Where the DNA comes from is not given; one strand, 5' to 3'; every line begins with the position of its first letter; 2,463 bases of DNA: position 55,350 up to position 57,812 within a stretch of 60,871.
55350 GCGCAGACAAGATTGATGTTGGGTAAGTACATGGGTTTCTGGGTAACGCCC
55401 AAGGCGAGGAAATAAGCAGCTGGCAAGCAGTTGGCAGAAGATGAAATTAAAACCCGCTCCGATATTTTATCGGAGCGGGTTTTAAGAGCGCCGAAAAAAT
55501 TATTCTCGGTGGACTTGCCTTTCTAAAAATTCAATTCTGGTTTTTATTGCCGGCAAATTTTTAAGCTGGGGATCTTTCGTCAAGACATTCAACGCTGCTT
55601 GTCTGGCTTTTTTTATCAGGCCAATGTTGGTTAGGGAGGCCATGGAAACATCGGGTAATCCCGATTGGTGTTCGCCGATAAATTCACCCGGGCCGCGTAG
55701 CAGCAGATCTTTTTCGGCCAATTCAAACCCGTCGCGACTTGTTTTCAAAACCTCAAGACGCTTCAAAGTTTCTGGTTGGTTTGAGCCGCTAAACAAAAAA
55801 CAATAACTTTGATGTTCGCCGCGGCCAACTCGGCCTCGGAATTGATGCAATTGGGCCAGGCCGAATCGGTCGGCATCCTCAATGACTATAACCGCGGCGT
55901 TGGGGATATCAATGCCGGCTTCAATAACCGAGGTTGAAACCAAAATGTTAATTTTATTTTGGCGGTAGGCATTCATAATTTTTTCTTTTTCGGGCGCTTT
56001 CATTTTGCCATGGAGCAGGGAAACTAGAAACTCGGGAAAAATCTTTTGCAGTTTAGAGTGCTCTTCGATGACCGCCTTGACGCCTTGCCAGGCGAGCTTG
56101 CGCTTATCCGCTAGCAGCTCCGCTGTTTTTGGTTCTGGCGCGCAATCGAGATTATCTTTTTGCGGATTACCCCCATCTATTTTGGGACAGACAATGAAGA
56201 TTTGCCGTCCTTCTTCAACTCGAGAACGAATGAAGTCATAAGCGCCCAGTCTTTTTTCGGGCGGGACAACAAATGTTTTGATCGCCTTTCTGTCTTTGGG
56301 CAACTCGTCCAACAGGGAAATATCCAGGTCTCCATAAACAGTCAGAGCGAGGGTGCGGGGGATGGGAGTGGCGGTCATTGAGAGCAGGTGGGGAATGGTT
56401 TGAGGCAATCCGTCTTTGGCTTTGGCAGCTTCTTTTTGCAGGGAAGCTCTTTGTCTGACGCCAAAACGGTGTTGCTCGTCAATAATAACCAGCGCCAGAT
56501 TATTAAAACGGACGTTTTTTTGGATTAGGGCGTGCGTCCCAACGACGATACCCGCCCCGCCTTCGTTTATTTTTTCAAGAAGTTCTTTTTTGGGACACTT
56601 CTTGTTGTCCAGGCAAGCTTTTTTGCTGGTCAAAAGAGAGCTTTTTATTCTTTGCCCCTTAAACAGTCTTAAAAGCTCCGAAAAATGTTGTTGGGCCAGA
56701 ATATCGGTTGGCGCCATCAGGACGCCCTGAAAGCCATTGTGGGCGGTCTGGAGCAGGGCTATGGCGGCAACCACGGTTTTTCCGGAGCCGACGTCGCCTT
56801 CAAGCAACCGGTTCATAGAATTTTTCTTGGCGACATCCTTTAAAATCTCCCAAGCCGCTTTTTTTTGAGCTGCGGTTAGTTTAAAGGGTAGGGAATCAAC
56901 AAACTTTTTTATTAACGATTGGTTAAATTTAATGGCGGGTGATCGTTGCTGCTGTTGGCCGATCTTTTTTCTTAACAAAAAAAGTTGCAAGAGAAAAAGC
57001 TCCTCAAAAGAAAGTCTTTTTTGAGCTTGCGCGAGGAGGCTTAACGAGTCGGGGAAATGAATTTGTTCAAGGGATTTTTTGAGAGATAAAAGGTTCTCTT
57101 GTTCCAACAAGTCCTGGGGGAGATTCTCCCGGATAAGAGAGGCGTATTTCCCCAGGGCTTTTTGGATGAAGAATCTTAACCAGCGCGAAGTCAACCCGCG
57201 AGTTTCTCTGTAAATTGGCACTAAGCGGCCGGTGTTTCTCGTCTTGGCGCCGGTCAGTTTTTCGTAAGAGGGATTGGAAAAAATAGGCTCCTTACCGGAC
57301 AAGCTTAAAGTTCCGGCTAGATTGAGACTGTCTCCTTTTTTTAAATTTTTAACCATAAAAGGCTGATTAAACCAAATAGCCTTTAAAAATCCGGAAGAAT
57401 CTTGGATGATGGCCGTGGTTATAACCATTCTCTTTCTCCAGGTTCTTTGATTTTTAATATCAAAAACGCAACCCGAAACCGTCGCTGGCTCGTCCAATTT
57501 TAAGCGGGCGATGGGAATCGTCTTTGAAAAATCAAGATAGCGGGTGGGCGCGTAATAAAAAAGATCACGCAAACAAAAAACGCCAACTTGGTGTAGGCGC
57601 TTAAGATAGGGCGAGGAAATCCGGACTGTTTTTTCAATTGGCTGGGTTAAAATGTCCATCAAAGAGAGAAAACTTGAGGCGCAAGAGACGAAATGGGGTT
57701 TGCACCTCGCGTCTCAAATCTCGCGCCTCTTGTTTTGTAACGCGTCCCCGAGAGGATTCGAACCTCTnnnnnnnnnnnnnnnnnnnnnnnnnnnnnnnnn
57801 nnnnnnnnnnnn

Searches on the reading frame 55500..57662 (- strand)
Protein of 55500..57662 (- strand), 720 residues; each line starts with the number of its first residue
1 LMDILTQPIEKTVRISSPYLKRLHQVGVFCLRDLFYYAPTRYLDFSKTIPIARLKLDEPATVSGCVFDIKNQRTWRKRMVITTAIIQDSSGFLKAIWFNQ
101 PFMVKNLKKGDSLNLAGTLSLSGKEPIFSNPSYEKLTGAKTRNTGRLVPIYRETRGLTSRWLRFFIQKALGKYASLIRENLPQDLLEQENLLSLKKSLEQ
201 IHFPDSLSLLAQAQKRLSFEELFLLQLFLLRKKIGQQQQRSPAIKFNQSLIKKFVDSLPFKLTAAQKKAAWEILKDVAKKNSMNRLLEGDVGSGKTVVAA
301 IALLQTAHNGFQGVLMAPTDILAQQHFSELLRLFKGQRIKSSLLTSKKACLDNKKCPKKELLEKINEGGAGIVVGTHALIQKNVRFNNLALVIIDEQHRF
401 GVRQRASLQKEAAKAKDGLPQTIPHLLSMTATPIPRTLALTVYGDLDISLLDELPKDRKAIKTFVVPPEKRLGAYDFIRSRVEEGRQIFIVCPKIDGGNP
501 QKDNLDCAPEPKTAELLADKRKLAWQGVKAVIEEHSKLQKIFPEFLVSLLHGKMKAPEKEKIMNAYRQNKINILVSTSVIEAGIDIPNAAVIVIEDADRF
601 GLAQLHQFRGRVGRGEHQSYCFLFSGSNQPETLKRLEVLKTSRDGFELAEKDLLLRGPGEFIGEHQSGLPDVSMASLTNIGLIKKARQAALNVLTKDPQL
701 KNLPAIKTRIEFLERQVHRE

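Call 59: search_protein_families(library=pfam, proteins=[window:55500-57662:-], max_evalue=0.00001)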
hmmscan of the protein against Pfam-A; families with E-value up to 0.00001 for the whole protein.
window:55500-57662:- (720 aa): 5 families
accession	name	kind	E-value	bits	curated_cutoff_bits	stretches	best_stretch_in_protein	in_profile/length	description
PF00270.35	DEAD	-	2.1e-25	89.8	26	1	264-438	2-164/167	DEAD/DEAH box helicase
PF00271.37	Helicase_C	-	8e-19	68.4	23.5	1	535-614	31-108/110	Helicase conserved C-terminal domain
PF17191.10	RecG_wedge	-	1.1e-17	64.5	23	1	21-170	14-159/162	RecG wedge domain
PF04851.21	ResIII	-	1.6e-11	44.8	22.5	1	260-433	2-162/164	Type III restriction enzyme, res subunit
PF19833.4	RecG_dom3_C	-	2e-09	37.8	26.8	1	643-701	2-62/87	ATP-dependent DNA helicase RecG, domain 3, C-terminal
